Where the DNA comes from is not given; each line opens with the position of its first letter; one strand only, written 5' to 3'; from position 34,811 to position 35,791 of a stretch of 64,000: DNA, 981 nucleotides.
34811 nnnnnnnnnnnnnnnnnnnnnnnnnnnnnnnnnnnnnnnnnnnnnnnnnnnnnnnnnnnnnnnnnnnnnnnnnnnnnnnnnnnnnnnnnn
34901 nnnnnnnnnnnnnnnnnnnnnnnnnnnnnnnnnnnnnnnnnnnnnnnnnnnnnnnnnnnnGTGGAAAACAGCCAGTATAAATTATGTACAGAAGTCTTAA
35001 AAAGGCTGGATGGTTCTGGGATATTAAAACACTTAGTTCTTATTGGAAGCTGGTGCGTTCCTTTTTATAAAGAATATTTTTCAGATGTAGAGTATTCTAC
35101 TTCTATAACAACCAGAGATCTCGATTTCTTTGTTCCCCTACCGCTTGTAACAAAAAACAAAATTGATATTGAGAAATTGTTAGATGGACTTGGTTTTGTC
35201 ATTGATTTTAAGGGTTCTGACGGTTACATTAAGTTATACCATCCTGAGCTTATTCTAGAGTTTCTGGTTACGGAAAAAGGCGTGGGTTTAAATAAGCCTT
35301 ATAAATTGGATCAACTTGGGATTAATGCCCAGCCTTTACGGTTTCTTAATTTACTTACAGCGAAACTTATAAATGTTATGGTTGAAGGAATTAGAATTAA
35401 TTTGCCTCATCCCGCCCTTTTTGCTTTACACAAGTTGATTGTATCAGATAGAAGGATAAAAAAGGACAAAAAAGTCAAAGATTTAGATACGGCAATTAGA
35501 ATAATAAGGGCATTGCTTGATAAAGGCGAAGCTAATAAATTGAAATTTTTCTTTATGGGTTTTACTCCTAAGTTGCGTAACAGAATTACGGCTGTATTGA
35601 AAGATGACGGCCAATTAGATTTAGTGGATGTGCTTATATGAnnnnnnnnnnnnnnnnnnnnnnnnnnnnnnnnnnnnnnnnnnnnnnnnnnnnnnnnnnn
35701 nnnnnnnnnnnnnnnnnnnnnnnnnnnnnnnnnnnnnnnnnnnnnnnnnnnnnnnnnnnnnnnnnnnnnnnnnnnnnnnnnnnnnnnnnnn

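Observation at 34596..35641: Second, divergent NTase module with the same promoter-plus-palindrome architecture 1.4 kb downstream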

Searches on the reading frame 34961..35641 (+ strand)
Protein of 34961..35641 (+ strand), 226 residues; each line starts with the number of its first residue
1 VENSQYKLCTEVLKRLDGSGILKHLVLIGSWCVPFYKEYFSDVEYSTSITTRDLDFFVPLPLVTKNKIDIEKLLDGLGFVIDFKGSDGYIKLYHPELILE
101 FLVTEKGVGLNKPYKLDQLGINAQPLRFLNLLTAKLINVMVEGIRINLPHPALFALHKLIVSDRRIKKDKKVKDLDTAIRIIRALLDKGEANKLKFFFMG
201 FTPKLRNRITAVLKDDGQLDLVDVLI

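Call 3: search_protein_families(library=pfam, proteins=[window:34961-35641:+], max_evalue=0.1)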
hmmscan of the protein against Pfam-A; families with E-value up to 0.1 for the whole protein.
window:34961-35641:+ (226 aa): 1 family
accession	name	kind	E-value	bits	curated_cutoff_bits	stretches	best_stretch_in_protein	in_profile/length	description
PF12281.14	NTP_transf_8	-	4e-21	76.4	26.3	1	10-187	4-203/218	Nucleotidyltransferase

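Call 4: search_protein_families(library=ncbifam, proteins=[window:34961-35641:+], max_evalue=0.1)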
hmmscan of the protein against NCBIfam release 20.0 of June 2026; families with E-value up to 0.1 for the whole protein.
window:34961-35641:+ (226 aa): 0 families

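Call 5: search_protein_families(library=padloc, proteins=[window:34961-35641:+], max_evalue=1)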
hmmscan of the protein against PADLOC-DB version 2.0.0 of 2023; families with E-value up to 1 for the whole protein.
window:34961-35641:+ (226 aa): 0 families

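Call 9: find_homologous_proteins(query=window:34961-35638:+)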
Query window:34961-35638:+ (226 aa): 301 proteins with E <= 0.001 among 810 candidates; the best 120 are listed.
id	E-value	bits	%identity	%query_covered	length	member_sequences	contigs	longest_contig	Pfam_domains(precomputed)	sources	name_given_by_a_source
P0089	2.0e-143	494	100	100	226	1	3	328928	PF12281.15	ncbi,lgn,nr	ncbi:MAG: GSU2403 family nucleotidyltransferase fold protein [Candidatus Omnitrophica bacterium]|nr:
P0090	4.1e-137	473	96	100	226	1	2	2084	PF12281.15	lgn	-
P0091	6.1e-135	466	93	100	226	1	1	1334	PF12281.15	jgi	-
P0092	2.7e-132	457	92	100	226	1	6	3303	PF12281.15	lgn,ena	-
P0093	4.7e-130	450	91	100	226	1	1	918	PF12281.15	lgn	-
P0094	1.2e-123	429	88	100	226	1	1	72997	PF12281.15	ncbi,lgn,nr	ncbi:MAG: GSU2403 family nucleotidyltransferase fold protein [Candidatus Omnitrophota bacterium]|nr:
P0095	2.5e-121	421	85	100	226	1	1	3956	PF12281.15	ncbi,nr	ncbi:MAG: GSU2403 family nucleotidyltransferase fold protein [Candidatus Omnitrophota bacterium]|nr:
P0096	7.5e-117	407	79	100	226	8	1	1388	PF12281.15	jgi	-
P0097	3.9e-113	395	79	100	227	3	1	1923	PF12281.15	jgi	-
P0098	4.7e-102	358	71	100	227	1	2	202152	PF12281.15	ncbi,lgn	-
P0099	1.5e-98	347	68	100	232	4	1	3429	PF12281.15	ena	-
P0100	1.1e-93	331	92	72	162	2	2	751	PF12281.15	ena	-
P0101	8.2e-93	328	67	100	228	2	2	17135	PF12281.15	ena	-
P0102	1.7e-92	327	65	99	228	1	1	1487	PF12281.15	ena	-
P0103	3.4e-92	326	66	99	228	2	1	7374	PF12281.15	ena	-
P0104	1.0e-91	325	67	99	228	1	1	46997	PF12281.15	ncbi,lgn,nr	ncbi:MAG: GSU2403 family nucleotidyltransferase fold protein [Candidatus Omnitrophota bacterium]|nr:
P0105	1.5e-91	324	66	100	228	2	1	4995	PF12281.15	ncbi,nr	ncbi:MAG: GSU2403 family nucleotidyltransferase fold protein [Candidatus Omnitrophica bacterium]|nr:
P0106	3.0e-91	323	65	99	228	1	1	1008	PF12281.15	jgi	jgi:hypothetical protein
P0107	6.7e-91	322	66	100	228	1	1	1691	PF12281.15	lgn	-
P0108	1.3e-90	321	65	99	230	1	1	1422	PF12281.15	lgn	-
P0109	2.1e-90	320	66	99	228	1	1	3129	PF12281.15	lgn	-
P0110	3.1e-90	320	65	100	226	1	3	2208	PF12281.15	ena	-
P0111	5.4e-90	319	67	100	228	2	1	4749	PF12281.15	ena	-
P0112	1.6e-89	317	65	99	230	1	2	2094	PF12281.15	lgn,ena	-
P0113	2.2e-89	317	65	100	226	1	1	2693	PF12281.15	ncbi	-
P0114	2.9e-89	317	65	98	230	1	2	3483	PF12281.15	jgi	jgi:hypothetical protein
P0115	5.1e-89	316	65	100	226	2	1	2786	PF12281.15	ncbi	-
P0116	6.4e-89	315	64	99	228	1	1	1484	PF12281.15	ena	-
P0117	2.4e-88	314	65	99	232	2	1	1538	PF12281.15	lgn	-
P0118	4.7e-87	309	65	99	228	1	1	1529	PF12281.15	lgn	-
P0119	7.6e-83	296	61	100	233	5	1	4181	PF12281.15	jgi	jgi:hypothetical protein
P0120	2.5e-82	294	60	100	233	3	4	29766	PF12281.15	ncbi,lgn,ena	-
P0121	4.5e-80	286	58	100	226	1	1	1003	PF12281.15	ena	-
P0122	5.1e-79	283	58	100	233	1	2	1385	PF12281.15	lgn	-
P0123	2.1e-77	278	57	97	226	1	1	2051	PF12281.15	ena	-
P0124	5.1e-77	276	56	100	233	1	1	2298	PF12281.15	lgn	-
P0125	1.6e-75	272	54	100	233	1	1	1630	PF12281.15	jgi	-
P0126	2.2e-75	271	55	100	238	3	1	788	PF12281.15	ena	-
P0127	2.2e-75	271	57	98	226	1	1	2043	PF12281.15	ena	-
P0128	2.5e-75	271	56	98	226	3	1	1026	PF12281.15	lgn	-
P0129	5.2e-75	270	54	100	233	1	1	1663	PF12281.15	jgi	-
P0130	5.4e-75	270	53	100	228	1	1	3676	PF12281.15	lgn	-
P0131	6.6e-75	270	53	100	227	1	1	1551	PF12281.15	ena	-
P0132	9.7e-75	269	54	100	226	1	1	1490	PF12281.15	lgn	-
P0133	1.4e-74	269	54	100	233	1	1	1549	PF12281.15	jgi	-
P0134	3.6e-74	267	55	100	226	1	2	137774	PF12281.15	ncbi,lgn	-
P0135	4.3e-74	267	55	99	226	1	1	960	PF12281.15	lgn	-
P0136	1.5e-73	265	53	100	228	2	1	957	PF12281.15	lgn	-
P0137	1.9e-73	265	54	100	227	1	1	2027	PF12281.15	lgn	-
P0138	2.5e-73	264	53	100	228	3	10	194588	PF12281.15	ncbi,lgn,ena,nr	ncbi:MAG: hypothetical protein GX598_02765 [Elusimicrobia bacterium]|nr:hypothetical protein [Elusim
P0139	2.9e-73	264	55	100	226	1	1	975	PF12281.15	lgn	-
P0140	3.2e-73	264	54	100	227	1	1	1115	PF12281.15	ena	-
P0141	3.3e-73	264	53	100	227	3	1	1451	PF12281.15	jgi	-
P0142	2.1e-72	261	55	98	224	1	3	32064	PF12281.15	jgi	-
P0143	2.2e-72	261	55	100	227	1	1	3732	PF12281.15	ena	-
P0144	2.7e-72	261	51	100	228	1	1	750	PF12281.15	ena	-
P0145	4.2e-72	260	55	95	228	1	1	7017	PF12281.15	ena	-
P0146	6.6e-72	260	52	100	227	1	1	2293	PF12281.15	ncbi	-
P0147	9.7e-72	259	55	100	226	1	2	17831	PF12281.15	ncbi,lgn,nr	ncbi:MAG: nucleotidyltransferase domain-containing protein [Elusimicrobia bacterium]|nr:nucleotidylt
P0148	1.2e-71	259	53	100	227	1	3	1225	PF12281.15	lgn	-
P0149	2.0e-71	258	53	100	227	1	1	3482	PF12281.15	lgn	-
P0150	2.3e-71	258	53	100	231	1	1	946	PF12281.15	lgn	-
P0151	2.6e-71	258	55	100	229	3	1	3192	PF12281.15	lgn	-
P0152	3.9e-71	257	52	100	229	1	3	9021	PF12281.15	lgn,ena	-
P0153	4.4e-71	257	67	77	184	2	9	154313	PF12281.15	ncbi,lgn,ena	ncbi:MAG: GSU2403 family nucleotidyltransferase fold protein [Candidatus Omnitrophota bacterium]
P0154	4.6e-71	257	53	100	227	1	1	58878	PF12281.15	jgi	-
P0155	5.8e-71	257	55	100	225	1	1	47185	PF12281.15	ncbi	ncbi:MAG: GSU2403 family nucleotidyltransferase fold protein [Candidatus Omnitrophota bacterium]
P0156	3.3e-70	254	52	100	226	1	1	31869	PF12281.15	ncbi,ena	-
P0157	5.0e-70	254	53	100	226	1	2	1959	PF12281.15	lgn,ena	-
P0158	5.2e-70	254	52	100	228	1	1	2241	PF12281.15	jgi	-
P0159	5.4e-70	254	52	100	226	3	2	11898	PF12281.15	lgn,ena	-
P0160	7.2e-70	253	52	100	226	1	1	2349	PF12281.15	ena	-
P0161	8.6e-70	253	52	100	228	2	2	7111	PF12281.15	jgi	-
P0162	1.2e-69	252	52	100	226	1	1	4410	PF12281.15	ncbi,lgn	-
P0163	1.3e-69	252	70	74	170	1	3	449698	PF12281.15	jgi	jgi:hypothetical protein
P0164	1.5e-69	252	53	100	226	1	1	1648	PF12281.15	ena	-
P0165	2.3e-69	251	50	100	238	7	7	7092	PF12281.15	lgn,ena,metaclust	metaclust:\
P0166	5.1e-69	250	51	100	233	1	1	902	PF12281.15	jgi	jgi:hypothetical protein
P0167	5.9e-69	250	53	100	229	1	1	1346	PF12281.15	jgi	jgi:hypothetical protein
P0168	6.2e-69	250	53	100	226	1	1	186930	PF12281.15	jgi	-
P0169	7.7e-69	250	53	100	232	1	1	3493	PF12281.15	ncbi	-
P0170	7.9e-69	250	50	100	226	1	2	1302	PF12281.15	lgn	-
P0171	8.9e-69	250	51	99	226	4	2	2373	PF12281.15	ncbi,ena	-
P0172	2.0e-68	248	54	92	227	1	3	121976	PF12281.15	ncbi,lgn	-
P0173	2.4e-68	248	53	100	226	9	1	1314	PF12281.15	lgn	-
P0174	2.5e-68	248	52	100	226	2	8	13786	PF12281.15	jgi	-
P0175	5.1e-68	247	51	100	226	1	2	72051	PF12281.15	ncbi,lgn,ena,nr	ncbi:hypothetical protein ES705_01725 [subsurface metagenome]|nr:hypothetical protein [Clostridia ba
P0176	5.4e-68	247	52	100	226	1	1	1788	PF12281.15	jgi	jgi:hypothetical protein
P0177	7.3e-68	247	56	88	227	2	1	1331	PF12281.15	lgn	-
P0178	7.6e-68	246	51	100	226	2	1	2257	PF12281.15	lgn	-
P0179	8.8e-68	246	51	100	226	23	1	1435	PF12281.15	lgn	-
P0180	8.9e-68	246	49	100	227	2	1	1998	PF12281.15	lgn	-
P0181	1.2e-67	246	51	100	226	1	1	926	PF12281.15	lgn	-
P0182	1.4e-67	246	52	100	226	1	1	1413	PF12281.15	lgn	-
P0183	1.8e-67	245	55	93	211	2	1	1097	PF12281.15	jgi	jgi:hypothetical protein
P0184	1.8e-67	245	51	100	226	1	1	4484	PF12281.15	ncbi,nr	ncbi:hypothetical protein J7M23_01025 [Candidatus Sumerlaeota bacterium]|nr:hypothetical protein [Ca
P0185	2.3e-67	245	49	100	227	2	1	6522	PF12281.15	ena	-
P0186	3.1e-67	245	54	92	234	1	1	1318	PF12281.15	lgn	-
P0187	3.7e-67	244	53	100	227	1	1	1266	PF12281.15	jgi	jgi:hypothetical protein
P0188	4.8e-67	244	51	100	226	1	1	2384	PF12281.15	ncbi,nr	ncbi:MAG: hypothetical protein GF392_00785 [Candidatus Omnitrophica bacterium]|nr:hypothetical prote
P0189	5.8e-67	244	54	97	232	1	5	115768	PF12281.15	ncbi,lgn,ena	-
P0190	9.0e-67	243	48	100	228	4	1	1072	PF12281.15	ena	-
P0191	1.0e-66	243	52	100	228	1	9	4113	PF12281.15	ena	-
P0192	1.6e-66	242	56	92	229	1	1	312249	PF12281.15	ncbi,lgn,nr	ncbi:MAG: GSU2403 family nucleotidyltransferase fold protein [bacterium]|nr:GSU2403 family nucleotid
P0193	1.8e-66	242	51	100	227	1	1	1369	PF12281.15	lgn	-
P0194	1.9e-66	242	52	100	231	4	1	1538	PF12281.15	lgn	-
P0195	2.6e-66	242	49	100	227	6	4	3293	PF12281.15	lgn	-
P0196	2.9e-66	241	51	100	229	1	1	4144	PF12281.15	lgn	-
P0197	3.8e-66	241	49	100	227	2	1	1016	PF12281.15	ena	-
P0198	7.5e-66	240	48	100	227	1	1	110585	PF12281.15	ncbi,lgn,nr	ncbi:MAG: nucleotidyltransferase domain-containing protein [Elusimicrobia bacterium]|nr:nucleotidylt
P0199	1.0e-65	240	51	100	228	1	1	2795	PF12281.15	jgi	jgi:hypothetical protein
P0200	1.0e-65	240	52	99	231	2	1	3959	PF12281.15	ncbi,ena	-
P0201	1.1e-65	239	52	100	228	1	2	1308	PF12281.15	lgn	-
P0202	1.6e-65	239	52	100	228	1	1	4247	PF12281.15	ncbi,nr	ncbi:MAG: GSU2403 family nucleotidyltransferase fold protein [Candidatus Omnitrophica bacterium]|nr:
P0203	2.1e-65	239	49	100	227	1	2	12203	PF12281.15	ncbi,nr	ncbi:MAG: hypothetical protein HQL22_11550 [Candidatus Omnitrophica bacterium]|nr:hypothetical prote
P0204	2.4e-65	238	51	100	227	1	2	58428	PF12281.15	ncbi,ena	-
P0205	2.5e-65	238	52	100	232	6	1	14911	PF12281.15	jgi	-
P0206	3.3e-65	238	53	93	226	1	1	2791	PF12281.15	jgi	-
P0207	4.2e-65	238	52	100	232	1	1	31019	PF12281.15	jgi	-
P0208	6.5e-65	237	51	100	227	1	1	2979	PF12281.15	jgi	jgi:hypothetical protein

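Call 11: find_encoding_contigs(protein=P0089, flank=10000, max_places=3)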
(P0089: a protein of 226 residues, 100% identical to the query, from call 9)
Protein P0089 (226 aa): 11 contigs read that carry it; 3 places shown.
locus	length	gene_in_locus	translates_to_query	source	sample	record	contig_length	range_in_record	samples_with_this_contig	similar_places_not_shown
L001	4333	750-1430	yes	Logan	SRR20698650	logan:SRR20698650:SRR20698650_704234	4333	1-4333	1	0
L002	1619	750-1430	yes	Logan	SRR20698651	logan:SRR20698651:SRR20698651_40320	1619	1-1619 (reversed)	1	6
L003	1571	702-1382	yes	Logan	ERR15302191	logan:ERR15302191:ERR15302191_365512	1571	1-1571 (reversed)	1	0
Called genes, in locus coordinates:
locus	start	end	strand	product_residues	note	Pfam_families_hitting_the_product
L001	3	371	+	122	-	?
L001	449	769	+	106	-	-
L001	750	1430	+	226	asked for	PF12281:NTP_transf_8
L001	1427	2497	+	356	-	PF01075:Glyco_transf_9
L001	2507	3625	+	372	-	PF00155:Aminotran_1_2, PF01041:DegT_DnrJ_EryC1, PF01212:Beta_elim_lyase (weak)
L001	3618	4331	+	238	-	?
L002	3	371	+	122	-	?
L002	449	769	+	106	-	-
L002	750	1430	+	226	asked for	PF12281:NTP_transf_8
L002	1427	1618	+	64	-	?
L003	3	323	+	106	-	?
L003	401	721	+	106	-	-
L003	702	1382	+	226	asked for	PF12281:NTP_transf_8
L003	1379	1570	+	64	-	?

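Call 18: search_solved_structures(query=window:34961-35638:+, max_evalue=10)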
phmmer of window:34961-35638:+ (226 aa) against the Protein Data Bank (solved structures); distinct sequences matched with E-value up to 10: 0.

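Call 23: search_solved_structures(query=A2, max_evalue=10, show_alignments=2)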
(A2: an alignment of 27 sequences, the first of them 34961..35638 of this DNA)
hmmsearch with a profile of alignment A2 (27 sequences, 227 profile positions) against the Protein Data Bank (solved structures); distinct sequences matched with E-value up to 10: 3.
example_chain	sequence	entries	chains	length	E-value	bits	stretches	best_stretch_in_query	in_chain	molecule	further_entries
4hxt_A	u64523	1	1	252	0.028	17.2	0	180-218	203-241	De Novo Protein OR329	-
4rv1_A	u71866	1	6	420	0.042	16.6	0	180-218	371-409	Engineered Protein OR497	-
6z2j_A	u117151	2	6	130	0.53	13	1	162-218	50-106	Deoxynucleotidyltransferase terminal-interacting protein 1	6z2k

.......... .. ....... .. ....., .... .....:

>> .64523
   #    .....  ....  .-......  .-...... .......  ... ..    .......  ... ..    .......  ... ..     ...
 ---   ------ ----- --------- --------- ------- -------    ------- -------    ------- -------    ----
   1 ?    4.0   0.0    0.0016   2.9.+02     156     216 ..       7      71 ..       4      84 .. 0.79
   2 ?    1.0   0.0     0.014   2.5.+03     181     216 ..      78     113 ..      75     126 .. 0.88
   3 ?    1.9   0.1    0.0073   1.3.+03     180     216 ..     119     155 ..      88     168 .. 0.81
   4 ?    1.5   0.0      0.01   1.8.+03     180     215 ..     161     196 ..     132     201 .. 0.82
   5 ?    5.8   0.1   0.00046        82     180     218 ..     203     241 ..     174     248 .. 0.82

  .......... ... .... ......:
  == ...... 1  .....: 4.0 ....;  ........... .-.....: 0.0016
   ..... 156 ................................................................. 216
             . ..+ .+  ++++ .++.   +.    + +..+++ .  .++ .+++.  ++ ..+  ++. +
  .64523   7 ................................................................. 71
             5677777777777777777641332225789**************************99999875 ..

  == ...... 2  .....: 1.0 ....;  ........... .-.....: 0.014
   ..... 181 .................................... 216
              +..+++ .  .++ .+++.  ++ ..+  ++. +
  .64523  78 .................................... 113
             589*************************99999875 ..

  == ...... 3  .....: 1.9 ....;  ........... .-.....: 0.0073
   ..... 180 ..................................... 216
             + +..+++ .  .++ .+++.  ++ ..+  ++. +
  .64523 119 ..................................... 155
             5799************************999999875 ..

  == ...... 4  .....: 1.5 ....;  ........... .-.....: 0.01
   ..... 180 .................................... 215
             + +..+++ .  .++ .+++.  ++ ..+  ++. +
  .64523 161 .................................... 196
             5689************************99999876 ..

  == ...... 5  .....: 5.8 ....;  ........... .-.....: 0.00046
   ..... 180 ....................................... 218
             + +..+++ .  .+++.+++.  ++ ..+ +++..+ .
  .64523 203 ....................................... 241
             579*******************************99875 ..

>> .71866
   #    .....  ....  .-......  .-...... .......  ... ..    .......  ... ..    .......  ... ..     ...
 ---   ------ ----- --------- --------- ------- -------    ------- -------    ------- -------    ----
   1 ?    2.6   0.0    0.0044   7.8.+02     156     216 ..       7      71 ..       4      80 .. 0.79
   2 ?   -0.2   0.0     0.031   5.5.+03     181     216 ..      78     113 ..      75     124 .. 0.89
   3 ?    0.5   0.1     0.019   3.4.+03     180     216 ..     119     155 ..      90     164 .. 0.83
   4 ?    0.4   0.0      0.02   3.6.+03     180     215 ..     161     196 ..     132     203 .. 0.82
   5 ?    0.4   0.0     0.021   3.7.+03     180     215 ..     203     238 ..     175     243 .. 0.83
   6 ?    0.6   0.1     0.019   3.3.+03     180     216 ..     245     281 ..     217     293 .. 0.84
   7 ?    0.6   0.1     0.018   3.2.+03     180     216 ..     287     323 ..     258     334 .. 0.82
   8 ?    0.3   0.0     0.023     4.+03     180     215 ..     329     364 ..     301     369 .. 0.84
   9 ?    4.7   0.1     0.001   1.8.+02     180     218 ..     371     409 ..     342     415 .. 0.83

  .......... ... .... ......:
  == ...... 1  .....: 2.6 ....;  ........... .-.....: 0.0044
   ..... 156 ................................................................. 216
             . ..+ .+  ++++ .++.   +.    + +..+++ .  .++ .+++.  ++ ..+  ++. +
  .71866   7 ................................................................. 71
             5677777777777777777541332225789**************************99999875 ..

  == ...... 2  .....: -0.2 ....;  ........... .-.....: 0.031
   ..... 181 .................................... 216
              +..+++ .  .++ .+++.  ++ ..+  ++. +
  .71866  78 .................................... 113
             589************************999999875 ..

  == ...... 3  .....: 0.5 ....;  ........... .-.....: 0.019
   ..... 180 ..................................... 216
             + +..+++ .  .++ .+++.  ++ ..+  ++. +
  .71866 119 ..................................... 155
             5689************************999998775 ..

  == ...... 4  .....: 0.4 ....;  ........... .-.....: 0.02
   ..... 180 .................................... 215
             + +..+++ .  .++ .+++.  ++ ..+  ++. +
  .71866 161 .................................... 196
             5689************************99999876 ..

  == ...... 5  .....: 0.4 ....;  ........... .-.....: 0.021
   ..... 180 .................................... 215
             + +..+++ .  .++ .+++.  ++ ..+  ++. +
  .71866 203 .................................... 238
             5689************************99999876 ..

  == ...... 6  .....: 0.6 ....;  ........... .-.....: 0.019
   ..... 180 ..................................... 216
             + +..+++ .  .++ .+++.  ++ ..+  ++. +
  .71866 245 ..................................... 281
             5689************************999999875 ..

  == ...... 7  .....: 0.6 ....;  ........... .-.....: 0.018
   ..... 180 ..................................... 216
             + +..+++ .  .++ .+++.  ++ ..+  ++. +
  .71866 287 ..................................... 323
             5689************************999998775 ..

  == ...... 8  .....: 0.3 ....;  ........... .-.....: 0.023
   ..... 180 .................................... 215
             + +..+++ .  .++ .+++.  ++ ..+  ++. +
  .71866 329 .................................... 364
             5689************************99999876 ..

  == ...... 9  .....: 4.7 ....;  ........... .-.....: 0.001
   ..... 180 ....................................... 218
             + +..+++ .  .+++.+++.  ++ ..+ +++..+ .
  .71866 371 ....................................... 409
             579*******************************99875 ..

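Call 26: find_related_loci(query=A2, collection=genome_contigs, flank=3000)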
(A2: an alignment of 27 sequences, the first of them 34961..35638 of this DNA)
Query A2 (226 aa) in genome_contigs; peptide patterns used: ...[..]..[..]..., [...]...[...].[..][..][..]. (x = any residue, [..] = any of these).
269 stretches matched a pattern; 249 encode a relative of the query (tblastn E <= 1e-3); the best 80 are kept; 80 distinct loci.
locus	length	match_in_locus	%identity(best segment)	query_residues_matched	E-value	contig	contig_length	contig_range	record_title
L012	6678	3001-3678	87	1-226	2e-121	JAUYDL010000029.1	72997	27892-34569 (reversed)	MAG: Candidatus Omnitrophota bacterium isolate C20_metabat.bin.26 C20_k141_398107, whole genome shotgun sequence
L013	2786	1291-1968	65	1-226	3e-96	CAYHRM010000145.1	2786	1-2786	MAG TPA_asm: uncultured Planctomycetales bacterium isolate ERP119705_co15_217 genome assembly, contig: NODE_55286_length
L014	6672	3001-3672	67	1-224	7e-97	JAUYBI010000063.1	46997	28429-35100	MAG: Candidatus Omnitrophota bacterium isolate C19_metabat.bin.11_sub C19_k141_20469, whole genome shotgun sequence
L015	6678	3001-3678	54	1-226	4e-81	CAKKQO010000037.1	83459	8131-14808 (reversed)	Omnitrophica bacterium GWA2_41_15 isolate Hainich-H51-bin333-1 genome assembly, contig: H51-bin333_1_Hain_H51_02um_R3_78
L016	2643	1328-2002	53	1-225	5e-81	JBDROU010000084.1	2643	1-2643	MAG: bacterium isolate MEGAHIT-group-1.972 k141_8659104, whole genome shotgun sequence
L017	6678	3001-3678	53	1-226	2e-78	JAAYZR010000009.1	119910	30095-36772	MAG: Candidatus Undivivens industriae isolate AS06rmzACSIP_339 274188_AS06, whole genome shotgun sequence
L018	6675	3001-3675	52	1-225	8e-78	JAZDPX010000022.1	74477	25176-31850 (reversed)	MAG: Candidatus Omnitrophota bacterium isolate MEGAHIT-group-0.9 k141_16352273, whole genome shotgun sequence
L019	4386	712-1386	54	1-225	1e-77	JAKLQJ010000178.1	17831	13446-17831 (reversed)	MAG: Elusimicrobia bacterium isolate bin N2.88 k141_298539, whole genome shotgun sequence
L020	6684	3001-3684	55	1-226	4e-77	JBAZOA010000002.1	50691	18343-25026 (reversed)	MAG: Candidatus Omnitrophota bacterium isolate SO_2017_LW4_83 scaffold_1701_c1_LW137-91_2017, whole genome shotgun seque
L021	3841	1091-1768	53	1-226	2e-77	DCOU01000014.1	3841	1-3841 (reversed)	MAG TPA_asm: Candidatus Omnitrophica bacterium UBA1562 UBA1562_contig_47198, whole genome shotgun sequence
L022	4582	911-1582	52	1-225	1e-76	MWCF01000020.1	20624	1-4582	MAG: Elusimicrobia bacterium ADurb.Bin231 BWY26_contig000020, whole genome shotgun sequence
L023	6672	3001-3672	55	1-225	2e-76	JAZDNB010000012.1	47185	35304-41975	MAG: Candidatus Omnitrophota bacterium isolate MEGAHIT-group-0.689 k141_18354443, whole genome shotgun sequence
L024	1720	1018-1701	54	1-226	4e-79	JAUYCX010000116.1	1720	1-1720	MAG: Candidatus Omnitrophota bacterium isolate C20_maxbin.112_sub C20_k141_301941, whole genome shotgun sequence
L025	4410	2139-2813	52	1-225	5e-75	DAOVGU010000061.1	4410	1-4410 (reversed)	MAG TPA_asm: bacterium isolate CSMAG_1143 CSMAG_1143_k141_5666812_length_4410_cov_8.0000, whole genome shotgun sequence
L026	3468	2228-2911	54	1-226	3e-75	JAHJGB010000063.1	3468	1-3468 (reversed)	MAG: Candidatus Omnitrophota bacterium isolate Modern_marine_glass_biofilm.mb.50 Modern_marine_glas.mb.50_k141_335182, w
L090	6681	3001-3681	49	1-225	3e-67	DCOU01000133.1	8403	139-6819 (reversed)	MAG TPA_asm: Candidatus Omnitrophica bacterium UBA1562 UBA1562_contig_16484, whole genome shotgun sequence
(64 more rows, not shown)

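Call 27: find_related_loci(query=A2, collection=viral_contigs, flank=5000)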
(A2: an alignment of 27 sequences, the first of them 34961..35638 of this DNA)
Query A2 (226 aa) in viral_contigs; peptide patterns used: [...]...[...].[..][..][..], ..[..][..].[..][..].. (x = any residue, [..] = any of these).
20 stretches matched a pattern, but none encodes a relative of the query by tblastn (E <= 1e-3).
